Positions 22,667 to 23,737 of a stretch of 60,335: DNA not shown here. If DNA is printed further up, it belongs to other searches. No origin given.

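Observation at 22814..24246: Translationally coupled PIN-like nuclease + RNA ligase pair wedged between gatE and gatD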

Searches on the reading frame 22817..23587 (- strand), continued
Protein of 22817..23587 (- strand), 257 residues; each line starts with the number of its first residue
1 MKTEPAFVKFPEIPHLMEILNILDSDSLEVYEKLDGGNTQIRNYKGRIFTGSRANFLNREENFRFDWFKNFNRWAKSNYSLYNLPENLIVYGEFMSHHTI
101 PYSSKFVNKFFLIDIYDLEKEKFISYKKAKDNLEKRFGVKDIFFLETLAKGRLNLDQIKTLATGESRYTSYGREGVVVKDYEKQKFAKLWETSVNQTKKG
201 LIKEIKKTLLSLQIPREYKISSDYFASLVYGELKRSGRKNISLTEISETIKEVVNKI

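Call 61: search_solved_structures(query=A4, max_evalue=0.01, show_alignments=3)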
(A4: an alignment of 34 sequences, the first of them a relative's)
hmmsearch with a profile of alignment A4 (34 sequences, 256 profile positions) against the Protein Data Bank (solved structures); distinct sequences matched with E-value up to 0.01: 14.
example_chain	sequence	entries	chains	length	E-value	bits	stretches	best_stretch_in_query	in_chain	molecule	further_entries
2vug_A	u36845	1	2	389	4.1e-11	46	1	19-215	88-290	PAB1020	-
8uce_A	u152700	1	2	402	1.1e-07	34.8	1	24-211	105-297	ATP dependent DNA ligase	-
3qwu_A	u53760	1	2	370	2.5e-07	33.6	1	108-218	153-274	DNA ligase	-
5cot_A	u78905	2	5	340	2.7e-07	33.5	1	22-186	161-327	Naegleria gruberi RNA ligase | RNA ligase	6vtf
6vt5_A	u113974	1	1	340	2.7e-07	33.5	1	22-186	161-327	RNA Ligase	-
6vt3_A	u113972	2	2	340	2.8e-07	33.4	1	22-181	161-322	RNA Ligase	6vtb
6vt4_A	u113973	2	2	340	2.9e-07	33.4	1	22-186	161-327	RNA Ligase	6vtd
8ucf_A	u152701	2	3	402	1.4e-06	31.1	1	24-189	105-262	ATP dependent DNA ligase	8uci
8ucg_A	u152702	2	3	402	2.7e-06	30.2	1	24-211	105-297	ATP dependent DNA ligase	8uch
6vt9_A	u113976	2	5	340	5.2e-06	29.3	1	22-186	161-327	RNA ligase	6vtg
6vt0_A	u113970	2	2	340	5.8e-06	29.1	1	23-186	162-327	RNA Ligase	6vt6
6vt8_A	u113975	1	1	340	5.8e-06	29.1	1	22-186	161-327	RNA Ligase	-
5cou_A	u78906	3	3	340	6.7e-06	28.9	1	23-186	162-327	Naegleria gruberi RNA ligase | RNA ligase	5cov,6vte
6vt1_A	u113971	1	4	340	9.1e-06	28.5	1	22-186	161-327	RNA Ligase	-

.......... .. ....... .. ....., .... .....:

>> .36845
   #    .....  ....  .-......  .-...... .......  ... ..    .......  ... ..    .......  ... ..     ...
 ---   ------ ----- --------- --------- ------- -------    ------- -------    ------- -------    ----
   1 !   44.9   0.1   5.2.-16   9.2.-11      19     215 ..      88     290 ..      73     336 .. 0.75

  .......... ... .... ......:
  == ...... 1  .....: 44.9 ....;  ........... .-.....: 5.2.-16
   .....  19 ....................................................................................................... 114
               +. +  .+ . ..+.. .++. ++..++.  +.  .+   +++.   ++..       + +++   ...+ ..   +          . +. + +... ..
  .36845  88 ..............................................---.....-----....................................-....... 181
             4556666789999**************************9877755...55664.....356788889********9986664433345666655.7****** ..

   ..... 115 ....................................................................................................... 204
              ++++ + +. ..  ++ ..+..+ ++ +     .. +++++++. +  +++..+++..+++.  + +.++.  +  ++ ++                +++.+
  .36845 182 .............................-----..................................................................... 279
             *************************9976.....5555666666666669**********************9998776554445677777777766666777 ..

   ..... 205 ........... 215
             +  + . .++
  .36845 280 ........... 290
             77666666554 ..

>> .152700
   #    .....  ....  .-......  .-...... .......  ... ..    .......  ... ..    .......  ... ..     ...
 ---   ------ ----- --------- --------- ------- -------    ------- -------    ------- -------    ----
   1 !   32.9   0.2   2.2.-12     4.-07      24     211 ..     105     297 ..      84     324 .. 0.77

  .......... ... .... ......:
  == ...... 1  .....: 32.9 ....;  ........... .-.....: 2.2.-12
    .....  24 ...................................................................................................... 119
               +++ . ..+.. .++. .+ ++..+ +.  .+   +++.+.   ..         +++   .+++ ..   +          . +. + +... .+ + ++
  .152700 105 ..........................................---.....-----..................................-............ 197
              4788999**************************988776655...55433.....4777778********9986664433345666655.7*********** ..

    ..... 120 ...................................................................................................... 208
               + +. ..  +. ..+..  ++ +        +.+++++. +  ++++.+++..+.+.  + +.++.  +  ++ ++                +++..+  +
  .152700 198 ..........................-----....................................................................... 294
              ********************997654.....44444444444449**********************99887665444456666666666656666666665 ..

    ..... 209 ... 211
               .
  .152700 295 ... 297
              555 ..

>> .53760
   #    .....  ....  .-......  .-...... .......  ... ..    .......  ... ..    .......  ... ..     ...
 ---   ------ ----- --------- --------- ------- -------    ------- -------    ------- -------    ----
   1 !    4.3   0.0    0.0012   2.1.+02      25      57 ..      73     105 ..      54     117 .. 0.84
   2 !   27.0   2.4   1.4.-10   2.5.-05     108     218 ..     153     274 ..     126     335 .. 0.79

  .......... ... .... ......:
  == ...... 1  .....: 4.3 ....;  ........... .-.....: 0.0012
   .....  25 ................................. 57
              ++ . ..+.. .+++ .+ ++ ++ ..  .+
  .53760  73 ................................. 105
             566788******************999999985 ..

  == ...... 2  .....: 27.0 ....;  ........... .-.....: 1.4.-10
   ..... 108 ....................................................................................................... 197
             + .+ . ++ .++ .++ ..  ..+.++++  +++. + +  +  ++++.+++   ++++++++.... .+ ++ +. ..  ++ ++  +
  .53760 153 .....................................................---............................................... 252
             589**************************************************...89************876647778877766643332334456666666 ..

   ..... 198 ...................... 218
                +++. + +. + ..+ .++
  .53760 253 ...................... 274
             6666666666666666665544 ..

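Call 89: list_cluster_members(proteins=[L010:4346-4984:+, L008:4357-4995:+, P0058, P0059, P0061, P0130, P0176])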
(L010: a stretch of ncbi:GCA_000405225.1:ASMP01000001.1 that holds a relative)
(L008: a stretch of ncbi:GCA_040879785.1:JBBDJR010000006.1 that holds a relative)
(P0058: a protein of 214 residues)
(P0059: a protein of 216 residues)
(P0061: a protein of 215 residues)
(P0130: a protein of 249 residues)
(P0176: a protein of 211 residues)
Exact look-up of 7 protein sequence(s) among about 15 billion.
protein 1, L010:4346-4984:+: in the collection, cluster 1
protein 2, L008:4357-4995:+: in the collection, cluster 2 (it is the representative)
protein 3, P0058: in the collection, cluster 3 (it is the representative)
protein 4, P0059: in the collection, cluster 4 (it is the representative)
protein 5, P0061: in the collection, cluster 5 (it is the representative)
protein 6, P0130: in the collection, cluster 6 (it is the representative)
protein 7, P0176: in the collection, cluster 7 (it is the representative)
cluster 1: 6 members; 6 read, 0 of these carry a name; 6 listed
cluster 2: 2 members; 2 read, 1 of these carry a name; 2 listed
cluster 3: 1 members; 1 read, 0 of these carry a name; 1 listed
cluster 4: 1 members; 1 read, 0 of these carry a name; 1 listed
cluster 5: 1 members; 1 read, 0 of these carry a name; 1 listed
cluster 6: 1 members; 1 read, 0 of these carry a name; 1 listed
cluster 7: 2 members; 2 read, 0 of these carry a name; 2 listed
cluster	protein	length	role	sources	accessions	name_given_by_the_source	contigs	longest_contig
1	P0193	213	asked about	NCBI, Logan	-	-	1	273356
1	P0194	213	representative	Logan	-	-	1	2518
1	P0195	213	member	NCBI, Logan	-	-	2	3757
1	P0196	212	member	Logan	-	-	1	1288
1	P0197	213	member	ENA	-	-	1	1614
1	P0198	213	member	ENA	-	-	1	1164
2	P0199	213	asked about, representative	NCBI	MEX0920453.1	MAG: hypothetical protein WDZ69_02620 [Candidatus Pacearchaeota archaeon]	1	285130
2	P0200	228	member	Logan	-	-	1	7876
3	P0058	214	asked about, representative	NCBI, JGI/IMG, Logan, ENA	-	-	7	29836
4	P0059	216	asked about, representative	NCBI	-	-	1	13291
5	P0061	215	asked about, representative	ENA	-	-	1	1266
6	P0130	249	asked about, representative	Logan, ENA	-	-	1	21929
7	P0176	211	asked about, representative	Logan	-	-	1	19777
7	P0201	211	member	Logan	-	-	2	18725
